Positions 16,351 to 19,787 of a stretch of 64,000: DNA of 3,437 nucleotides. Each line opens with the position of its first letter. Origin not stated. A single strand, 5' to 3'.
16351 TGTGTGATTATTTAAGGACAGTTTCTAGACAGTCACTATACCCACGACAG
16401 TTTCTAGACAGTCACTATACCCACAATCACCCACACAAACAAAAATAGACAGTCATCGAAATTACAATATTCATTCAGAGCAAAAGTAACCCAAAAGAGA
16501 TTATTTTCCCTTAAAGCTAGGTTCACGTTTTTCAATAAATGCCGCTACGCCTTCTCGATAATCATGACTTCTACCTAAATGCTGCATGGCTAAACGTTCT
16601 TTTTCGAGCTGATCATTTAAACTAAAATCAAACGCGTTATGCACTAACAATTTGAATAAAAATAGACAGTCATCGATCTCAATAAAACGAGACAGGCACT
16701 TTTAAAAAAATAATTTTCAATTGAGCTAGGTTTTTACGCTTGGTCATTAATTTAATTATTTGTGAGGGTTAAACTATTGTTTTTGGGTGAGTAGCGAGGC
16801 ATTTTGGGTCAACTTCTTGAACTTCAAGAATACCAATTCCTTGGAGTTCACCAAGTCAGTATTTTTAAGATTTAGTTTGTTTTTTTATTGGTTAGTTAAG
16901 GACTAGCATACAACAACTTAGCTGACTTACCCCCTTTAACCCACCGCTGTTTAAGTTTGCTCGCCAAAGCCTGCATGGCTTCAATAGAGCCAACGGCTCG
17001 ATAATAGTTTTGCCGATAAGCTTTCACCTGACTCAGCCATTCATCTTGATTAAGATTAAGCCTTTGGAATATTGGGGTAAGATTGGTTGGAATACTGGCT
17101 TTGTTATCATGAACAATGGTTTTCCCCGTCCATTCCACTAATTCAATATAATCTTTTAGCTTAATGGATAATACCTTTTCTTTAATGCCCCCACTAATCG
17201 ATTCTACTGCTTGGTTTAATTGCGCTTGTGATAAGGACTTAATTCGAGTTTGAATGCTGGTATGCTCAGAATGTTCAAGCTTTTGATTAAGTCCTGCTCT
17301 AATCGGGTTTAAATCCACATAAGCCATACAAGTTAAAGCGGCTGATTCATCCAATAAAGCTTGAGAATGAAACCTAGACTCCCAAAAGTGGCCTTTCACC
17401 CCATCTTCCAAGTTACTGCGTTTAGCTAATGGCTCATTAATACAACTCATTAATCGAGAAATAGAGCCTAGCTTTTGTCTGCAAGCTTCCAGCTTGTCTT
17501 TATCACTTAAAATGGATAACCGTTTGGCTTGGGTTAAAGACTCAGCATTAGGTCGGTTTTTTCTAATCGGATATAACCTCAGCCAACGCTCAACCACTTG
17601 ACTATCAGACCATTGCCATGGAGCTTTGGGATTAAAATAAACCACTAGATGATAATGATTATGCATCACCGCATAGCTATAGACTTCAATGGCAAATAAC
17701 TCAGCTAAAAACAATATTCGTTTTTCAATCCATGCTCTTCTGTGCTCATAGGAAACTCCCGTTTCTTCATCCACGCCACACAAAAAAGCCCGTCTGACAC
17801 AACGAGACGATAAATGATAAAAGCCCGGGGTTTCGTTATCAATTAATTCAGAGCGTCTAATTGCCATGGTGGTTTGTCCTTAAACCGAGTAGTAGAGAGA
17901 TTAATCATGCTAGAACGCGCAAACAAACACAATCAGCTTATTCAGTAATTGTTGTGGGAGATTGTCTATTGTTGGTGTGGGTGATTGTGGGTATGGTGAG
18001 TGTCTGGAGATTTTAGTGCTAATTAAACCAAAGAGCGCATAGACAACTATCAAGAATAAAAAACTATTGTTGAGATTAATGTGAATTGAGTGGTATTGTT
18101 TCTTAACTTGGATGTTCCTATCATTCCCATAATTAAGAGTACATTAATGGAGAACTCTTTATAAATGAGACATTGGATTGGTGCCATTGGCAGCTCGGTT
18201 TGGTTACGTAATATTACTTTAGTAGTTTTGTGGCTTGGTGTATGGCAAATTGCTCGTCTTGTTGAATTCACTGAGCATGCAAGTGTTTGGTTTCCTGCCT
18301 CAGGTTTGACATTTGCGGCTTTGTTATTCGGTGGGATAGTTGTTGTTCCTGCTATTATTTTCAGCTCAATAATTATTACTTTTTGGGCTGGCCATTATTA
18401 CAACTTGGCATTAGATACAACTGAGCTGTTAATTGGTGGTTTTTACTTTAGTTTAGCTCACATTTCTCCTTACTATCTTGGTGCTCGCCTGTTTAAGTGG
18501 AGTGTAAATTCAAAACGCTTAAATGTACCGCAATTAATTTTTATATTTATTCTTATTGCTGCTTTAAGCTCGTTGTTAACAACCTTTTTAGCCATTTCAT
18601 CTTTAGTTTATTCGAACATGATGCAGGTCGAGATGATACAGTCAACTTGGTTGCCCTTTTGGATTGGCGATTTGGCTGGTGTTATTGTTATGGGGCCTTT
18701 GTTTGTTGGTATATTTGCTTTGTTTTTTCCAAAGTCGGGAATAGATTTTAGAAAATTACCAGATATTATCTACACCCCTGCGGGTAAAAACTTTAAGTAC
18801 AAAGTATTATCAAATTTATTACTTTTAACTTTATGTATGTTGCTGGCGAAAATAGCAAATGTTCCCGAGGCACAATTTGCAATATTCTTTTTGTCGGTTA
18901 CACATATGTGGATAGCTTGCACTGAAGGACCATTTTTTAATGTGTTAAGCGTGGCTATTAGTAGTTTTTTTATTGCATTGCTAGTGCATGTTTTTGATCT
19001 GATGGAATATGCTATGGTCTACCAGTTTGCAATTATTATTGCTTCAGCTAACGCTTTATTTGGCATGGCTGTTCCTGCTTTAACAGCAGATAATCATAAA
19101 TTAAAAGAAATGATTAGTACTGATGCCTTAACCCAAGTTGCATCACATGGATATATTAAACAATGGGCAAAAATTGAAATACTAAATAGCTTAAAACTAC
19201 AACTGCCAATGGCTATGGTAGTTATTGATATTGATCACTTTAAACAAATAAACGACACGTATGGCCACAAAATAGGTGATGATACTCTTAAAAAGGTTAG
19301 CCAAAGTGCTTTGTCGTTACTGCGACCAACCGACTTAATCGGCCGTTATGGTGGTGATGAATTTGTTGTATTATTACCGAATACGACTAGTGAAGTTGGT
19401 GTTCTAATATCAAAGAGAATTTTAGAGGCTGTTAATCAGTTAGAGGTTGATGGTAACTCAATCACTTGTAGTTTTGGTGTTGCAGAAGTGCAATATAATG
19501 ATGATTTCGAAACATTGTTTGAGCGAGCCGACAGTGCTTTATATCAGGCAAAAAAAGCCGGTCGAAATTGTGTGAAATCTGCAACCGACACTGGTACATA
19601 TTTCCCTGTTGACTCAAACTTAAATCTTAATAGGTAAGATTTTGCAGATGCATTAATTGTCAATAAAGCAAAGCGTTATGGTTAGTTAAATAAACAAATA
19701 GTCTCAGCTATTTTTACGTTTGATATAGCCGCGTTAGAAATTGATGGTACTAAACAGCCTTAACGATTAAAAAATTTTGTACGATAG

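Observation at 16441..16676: Y1 element carries a captured crotonase (PaaG-like) gene tail between two identical 19-bp motifs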

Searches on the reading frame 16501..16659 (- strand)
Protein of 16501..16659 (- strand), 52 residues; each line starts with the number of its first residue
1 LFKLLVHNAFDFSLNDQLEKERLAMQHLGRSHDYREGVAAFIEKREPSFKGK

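Call 8: search_protein_families(library=pfam, proteins=[window:16501-16659:-], max_evalue=0.01)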
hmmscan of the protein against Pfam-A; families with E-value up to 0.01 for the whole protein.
window:16501-16659:- (52 aa): 1 family
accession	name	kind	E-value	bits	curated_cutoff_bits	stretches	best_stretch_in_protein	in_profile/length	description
PF00378.25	ECH_1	-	9.3e-05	22.3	27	1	5-52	204-251/251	Enoyl-CoA hydratase/isomerase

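Call 9: search_protein_families(library=ncbifam, proteins=[window:16501-16659:-], max_evalue=0.01)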
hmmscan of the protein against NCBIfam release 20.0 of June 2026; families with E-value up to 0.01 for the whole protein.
window:16501-16659:- (52 aa): 29 families (the best 25 are shown)
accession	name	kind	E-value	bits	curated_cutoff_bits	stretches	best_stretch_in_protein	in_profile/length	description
TIGR02280.1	PaaB1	equivalog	2.2e-12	47.1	345.15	1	3-52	207-256/256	2-(1,2-epoxy-1,2-dihydrophenyl)acetyl-CoA isomerase PaaG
NF006007.0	PRK08138.1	subfamily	5.5e-10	39.1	355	1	5-52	214-261/261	enoyl-CoA hydratase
NF004635.0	PRK05981.1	equivalog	7e-10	38.9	351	1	4-52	218-266/266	enoyl-CoA hydratase/isomerase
NF004725.0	PRK06072.1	equivalog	2.4e-09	37.3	293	1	12-52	208-248/248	enoyl-CoA hydratase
NF005804.0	PRK07659.1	equivalog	7.7e-09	35.4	311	1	8-52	216-260/260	enoyl-CoA hydratase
NF005700.0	PRK07511.1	subfamily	1.2e-07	31.6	274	1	3-50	212-259/260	enoyl-CoA hydratase family protein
NF005803.0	PRK07658.1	equivalog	1.4e-07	31.2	313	1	6-52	211-257/257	enoyl-CoA hydratase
NF007239.0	PRK09674.1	equivalog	1.9e-07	30.8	371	1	6-52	211-257/257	2,3-dehydroadipyl-CoA hydratase PaaF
NF006100.0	PRK08252.1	subfamily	2e-07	30.9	282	1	3-52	205-254/254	crotonase/enoyl-CoA hydratase family protein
NF004517.0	PRK05862.1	equivalog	2.2e-07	30.6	396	1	3-51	208-256/257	enoyl-CoA hydratase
NF006109.0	PRK08260.1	subfamily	2.6e-07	30.2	320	1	17-52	243-278/296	enoyl-CoA hydratase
NF004781.0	PRK06127.1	subfamily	1.1e-06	28.6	291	1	24-52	241-269/269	enoyl-CoA hydratase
NF006566.0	PRK09076.1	subfamily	1.7e-06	27.9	286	1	3-50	211-258/260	enoyl-CoA hydratase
NF046063.1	oxepin_alt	equivalog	1.7e-06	27.7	300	1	3-47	209-253/254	oxepin-CoA hydrolase, alternative type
NF051848.1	EnCoAHydtEchA19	equivalog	1.1e-05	25.2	400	1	6-52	212-258/258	enoyl-CoA hydratase EchA19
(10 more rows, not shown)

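Call 19: find_homologous_proteins(query=window:16504-16653:-, max_evalue=0.001)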
Query seq(50 aa) (50 aa): 1 proteins with E <= 0.001 among 1 candidates.
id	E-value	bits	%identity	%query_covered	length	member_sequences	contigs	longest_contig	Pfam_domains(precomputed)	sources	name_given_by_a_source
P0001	5.1e-8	50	65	80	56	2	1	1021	PF00378.26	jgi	jgi:2-(1,2-epoxy-1,2-dihydrophenyl)acetyl-CoA isomerase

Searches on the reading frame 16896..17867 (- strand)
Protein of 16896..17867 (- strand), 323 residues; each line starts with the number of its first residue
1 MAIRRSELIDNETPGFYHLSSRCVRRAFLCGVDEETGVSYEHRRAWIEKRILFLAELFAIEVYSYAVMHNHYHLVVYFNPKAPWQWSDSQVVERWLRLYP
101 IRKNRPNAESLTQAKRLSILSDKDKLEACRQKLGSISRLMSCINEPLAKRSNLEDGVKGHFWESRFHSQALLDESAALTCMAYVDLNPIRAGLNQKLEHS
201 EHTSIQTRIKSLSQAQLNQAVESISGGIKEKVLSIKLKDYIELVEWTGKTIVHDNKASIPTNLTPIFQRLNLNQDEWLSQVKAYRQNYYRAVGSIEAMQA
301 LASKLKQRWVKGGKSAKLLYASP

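Call 8: search_protein_families(library=pfam, proteins=[window:16896-17867:-], max_evalue=0.01)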
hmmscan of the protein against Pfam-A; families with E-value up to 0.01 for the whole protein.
window:16896-17867:- (323 aa): 1 family
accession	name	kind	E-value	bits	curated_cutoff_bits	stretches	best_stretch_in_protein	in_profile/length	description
PF01797.21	Y1_Tnp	-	0.00096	19.7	23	0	47-82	28-63/121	Transposase IS200 like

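Call 9: search_protein_families(library=ncbifam, proteins=[window:16896-17867:-], max_evalue=0.01)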
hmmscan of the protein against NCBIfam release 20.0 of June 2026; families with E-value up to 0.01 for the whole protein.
window:16896-17867:- (323 aa): 1 family
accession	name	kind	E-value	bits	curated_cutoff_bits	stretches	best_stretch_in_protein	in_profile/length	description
NF047646.1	REP_Tyr_transpos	equivalog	2.8e-09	37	80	1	123-198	97-141/146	REP-associated tyrosine transposase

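Call 10: find_encoding_contigs(protein=window:16896-17867:-, flank=6000, max_places=10)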
Protein window:16896-17867:- (323 aa): no gene with exactly this product is on record in the collection.

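Call 11: find_related_loci(query=window:16896-17867:-, collection=genome_contigs, flank=4000)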
Query window:16896-17867:- (323 aa) in genome_contigs; peptide patterns used: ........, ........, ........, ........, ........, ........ (x = any residue, [..] = any of these).
167 stretches matched a pattern; 124 encode a relative of the query (tblastn E <= 1e-3); the best 80 are kept; 79 distinct loci.
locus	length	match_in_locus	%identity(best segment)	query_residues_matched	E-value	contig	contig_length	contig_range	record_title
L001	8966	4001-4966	65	1-322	2e-145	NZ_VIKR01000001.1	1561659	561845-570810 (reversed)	Aliikangiella marina strain GYP-15 Scaffold1_1, whole genome shotgun sequence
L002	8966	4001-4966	63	1-322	7e-141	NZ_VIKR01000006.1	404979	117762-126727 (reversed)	Aliikangiella marina strain GYP-15 Scaffold6_1, whole genome shotgun sequence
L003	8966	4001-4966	63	1-322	4e-140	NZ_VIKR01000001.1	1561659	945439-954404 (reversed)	Aliikangiella marina strain GYP-15 Scaffold1_1, whole genome shotgun sequence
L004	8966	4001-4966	64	1-322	1e-143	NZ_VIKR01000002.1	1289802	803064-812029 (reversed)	Aliikangiella marina strain GYP-15 Scaffold2_1, whole genome shotgun sequence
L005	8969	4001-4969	61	1-323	2e-135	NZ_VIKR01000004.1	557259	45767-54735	Aliikangiella marina strain GYP-15 Scaffold4_1, whole genome shotgun sequence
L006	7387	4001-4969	59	1-323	6e-133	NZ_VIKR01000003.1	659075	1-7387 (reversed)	Aliikangiella marina strain GYP-15 Scaffold3_1, whole genome shotgun sequence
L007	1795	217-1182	58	1-322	9e-141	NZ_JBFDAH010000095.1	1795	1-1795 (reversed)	Aliikangiella maris strain GXAS 306 Scaffold95, whole genome shotgun sequence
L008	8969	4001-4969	57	1-323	1e-126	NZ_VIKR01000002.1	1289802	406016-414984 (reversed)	Aliikangiella marina strain GYP-15 Scaffold2_1, whole genome shotgun sequence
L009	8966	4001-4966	57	1-322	7e-126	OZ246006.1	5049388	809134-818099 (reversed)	MAG: Kangiellaceae bacterium isolate bc4e15d3-8690-4727-bacd-7ca0b6a83e12 genome assembly, chromosome: 1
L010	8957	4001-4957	58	1-319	3e-124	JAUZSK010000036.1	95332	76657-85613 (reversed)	MAG: Enterobacterales bacterium isolate Faavne_M6_B3 Faavne_M6_B3-contig_2444_pilon, whole genome shotgun sequence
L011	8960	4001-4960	56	1-320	9e-124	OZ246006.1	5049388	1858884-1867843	MAG: Kangiellaceae bacterium isolate bc4e15d3-8690-4727-bacd-7ca0b6a83e12 genome assembly, chromosome: 1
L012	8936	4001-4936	59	1-312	7e-124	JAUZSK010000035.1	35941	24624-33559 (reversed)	MAG: Enterobacterales bacterium isolate Faavne_M6_B3 Faavne_M6_B3-contig_2443_pilon, whole genome shotgun sequence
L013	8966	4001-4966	57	1-322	3e-123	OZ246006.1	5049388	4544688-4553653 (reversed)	MAG: Kangiellaceae bacterium isolate bc4e15d3-8690-4727-bacd-7ca0b6a83e12 genome assembly, chromosome: 1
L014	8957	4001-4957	57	1-319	9e-123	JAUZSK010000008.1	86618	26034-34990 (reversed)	MAG: Enterobacterales bacterium isolate Faavne_M6_B3 Faavne_M6_B3-contig_1136_pilon, whole genome shotgun sequence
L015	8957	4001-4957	57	1-319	2e-122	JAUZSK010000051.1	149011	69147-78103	MAG: Enterobacterales bacterium isolate Faavne_M6_B3 Faavne_M6_B3-contig_3184_pilon, whole genome shotgun sequence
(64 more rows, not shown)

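Call 28: search_solved_structures(query=window:16896-17867:-, max_evalue=1, show_alignments=2)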
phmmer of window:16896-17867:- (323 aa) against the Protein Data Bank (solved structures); distinct sequences matched with E-value up to 1: 0.

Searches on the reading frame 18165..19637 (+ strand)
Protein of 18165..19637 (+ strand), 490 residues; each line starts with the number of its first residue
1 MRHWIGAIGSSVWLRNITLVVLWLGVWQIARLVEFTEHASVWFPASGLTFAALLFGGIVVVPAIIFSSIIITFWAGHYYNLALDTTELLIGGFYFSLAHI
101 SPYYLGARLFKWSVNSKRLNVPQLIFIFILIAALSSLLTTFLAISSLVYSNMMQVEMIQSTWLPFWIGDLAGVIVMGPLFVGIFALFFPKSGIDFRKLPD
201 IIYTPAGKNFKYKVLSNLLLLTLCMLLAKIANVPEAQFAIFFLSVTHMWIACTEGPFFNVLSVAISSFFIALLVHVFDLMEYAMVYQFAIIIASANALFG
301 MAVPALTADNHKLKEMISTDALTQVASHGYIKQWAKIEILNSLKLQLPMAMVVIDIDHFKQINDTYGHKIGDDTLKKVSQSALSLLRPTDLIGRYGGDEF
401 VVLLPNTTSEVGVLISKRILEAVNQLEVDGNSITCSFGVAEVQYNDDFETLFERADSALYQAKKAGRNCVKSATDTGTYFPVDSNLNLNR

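Call 8: search_protein_families(library=pfam, proteins=[window:18165-19637:+], max_evalue=0.01)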
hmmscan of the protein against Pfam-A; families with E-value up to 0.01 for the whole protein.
window:18165-19637:+ (490 aa): 3 families
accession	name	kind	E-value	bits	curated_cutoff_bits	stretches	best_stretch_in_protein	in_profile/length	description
PF00990.26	GGDEF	-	2.5e-40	138.3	23.8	1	319-468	3-160/161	Diguanylate cyclase, GGDEF domain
PF05231.19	MASE1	-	1.8e-09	37.6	29.8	1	19-277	9-259/299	MASE1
PF22335.1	Cas10-Cmr2_palm2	-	0.00017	22.2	27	1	396-470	58-132/133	Cas10/Cmr2, second palm domain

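Call 23: find_encoding_contigs(protein=window:18165-19637:+, flank=8000, max_places=10)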
Protein window:18165-19637:+ (490 aa): no gene with exactly this product is on record in the collection.

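Call 32: find_homologous_proteins(query=window:18165-19637:+, max_evalue=1e-30)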
Query window:18165-19637:+ (490 aa): 451 proteins with E <= 1e-30 among 8000 candidates; the best 120 are listed.
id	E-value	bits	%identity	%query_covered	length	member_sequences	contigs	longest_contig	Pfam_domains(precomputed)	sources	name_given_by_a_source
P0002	0.0e+0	1086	100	100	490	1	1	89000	PF05231.20,PF00990.27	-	-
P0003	4.1e-206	703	64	96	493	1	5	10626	PF05231.20,PF00990.27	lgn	-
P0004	5.8e-163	561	53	95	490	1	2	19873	PF05231.20,PF00990.27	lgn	-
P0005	1.8e-160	553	53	96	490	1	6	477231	PF05231.20,PF00990.27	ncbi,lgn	-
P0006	6.4e-158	545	52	95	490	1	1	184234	PF05231.20,PF00990.27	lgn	-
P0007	1.1e-157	544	53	95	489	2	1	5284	PF05231.20,PF00990.27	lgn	-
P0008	9.0e-152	524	54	94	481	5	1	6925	PF05231.20,PF00990.27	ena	-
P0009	1.4e-151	524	50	96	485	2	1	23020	PF05231.20,PF00990.27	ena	-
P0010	2.1e-151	523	53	95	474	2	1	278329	PF05231.20,PF00990.27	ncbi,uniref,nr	ncbi:diguanylate cyclase [Arsukibacterium sp.]|uniref:sensor domain-containing diguanylate cyclase n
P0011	4.4e-151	522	51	95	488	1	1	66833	PF05231.20,PF00990.27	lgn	-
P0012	4.4e-151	522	53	94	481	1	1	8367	PF05231.20,PF00990.27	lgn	-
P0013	5.0e-151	522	52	97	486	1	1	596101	PF05231.20,PF00990.27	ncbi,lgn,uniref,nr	ncbi:diguanylate cyclase [Aestuariibacter halophilus]|uniref:diguanylate cyclase n=1 Tax=Fluctibacte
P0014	6.7e-151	521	53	94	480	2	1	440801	PF05231.20,PF00990.27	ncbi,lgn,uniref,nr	ncbi:diguanylate cyclase (GGDEF) domain-containing protein [Arsukibacterium tuosuense]|uniref:diguan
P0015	5.4e-150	518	54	90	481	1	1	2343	PF05231.20,PF00990.27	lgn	-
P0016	6.1e-150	518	53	95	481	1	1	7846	PF05231.20,PF00990.27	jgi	-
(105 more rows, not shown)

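Call 33: find_encoding_contigs(protein=P0003, flank=8000, max_places=5)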
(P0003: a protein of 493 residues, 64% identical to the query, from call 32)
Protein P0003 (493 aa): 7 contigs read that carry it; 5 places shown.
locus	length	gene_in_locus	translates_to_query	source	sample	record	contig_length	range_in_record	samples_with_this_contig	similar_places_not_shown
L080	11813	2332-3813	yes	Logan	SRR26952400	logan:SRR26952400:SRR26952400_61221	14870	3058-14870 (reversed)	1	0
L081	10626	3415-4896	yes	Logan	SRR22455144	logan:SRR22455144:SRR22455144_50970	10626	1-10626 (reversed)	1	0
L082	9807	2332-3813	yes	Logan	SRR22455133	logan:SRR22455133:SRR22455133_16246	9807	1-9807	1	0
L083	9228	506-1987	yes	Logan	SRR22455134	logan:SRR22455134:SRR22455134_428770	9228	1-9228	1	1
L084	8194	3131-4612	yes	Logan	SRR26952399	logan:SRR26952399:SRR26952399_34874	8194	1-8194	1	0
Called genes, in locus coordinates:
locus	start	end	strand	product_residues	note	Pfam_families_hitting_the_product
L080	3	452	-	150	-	?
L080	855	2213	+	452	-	PF13183:Fer4_8 (weak), PF13534:Fer4_17 (weak)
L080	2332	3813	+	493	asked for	PF05231:MASE1, PF00990:GGDEF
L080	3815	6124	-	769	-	PF01637:ATPase_2 (weak), PF13191:AAA_16, PF24389:ORC-CDC6-like (weak), PF05729:NACHT, PF13401:AAA_22, PF24883:NPHP3_N (faint), PF00515:TPR_1 (faint), PF07719:TPR_2 (faint), +4 more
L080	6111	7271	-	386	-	PF01637:ATPase_2, PF13401:AAA_22 (faint)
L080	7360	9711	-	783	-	PF00912:Transgly, PF00905:Transpeptidase, PF06832:BiPBP_C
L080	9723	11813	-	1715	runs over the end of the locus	?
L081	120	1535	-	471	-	PF00884:Sulfatase, PF01663:Phosphodiest, PF16347:SGSH_C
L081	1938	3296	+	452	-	PF13183:Fer4_8 (weak), PF13534:Fer4_17 (weak)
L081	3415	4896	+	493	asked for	PF05231:MASE1, PF00990:GGDEF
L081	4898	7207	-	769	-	PF01637:ATPase_2 (weak), PF13191:AAA_16, PF24389:ORC-CDC6-like (weak), PF05729:NACHT, PF13401:AAA_22, PF24883:NPHP3_N (faint), PF00515:TPR_1 (faint), PF07719:TPR_2 (faint), +4 more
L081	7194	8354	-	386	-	PF01637:ATPase_2, PF13401:AAA_22 (faint)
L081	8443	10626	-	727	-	?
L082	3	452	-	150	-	?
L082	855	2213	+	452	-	PF13183:Fer4_8 (weak), PF13534:Fer4_17 (weak)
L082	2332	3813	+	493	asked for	PF05231:MASE1, PF00990:GGDEF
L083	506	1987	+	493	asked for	PF05231:MASE1, PF00990:GGDEF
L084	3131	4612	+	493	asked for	PF05231:MASE1, PF00990:GGDEF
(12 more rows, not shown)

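Call 34: find_encoding_contigs(protein=P0005, flank=8000, max_places=3)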
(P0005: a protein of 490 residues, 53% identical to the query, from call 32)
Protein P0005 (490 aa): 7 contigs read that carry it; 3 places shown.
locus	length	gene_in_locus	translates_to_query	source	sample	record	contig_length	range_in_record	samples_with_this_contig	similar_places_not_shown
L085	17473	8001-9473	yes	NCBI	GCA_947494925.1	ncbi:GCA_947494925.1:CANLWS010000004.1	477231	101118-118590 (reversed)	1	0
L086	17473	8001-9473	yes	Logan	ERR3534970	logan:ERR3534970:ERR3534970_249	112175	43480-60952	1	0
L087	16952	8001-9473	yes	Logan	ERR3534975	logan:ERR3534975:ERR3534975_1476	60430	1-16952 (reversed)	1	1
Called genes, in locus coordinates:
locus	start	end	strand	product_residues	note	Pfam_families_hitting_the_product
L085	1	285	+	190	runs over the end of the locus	PF00857:Isochorismatase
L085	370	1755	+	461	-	PF01565:FAD_binding_4, PF04030:ALO (weak)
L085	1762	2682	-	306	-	PF07676:PD40 (faint)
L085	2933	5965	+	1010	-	PF07695:7TMR-DISM_7TM, PF00512:HisKA, PF02518:HATPase_c, PF00072:Response_reg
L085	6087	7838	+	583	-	PF00664:ABC_membrane, PF00005:ABC_tran, PF02463:SMC_N (weak)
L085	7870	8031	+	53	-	-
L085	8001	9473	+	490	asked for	PF05231:MASE1, PF00990:GGDEF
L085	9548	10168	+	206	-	-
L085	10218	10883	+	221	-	PF00005:ABC_tran, PF02463:SMC_N (faint), PF13304:AAA_21 (faint)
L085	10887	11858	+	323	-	PF25990:Beta-barrel_YknX (faint)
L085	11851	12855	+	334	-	PF25990:Beta-barrel_YknX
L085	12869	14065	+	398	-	PF25990:Beta-barrel_YknX, PF25975:CzcB_C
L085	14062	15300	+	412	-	PF12704:MacB_PCD, PF02687:FtsX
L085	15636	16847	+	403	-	PF23235:WHD_3rd_Lhr (faint), PF06224:AlkZ-like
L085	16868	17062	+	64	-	-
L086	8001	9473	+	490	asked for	PF05231:MASE1, PF00990:GGDEF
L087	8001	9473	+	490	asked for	PF05231:MASE1, PF00990:GGDEF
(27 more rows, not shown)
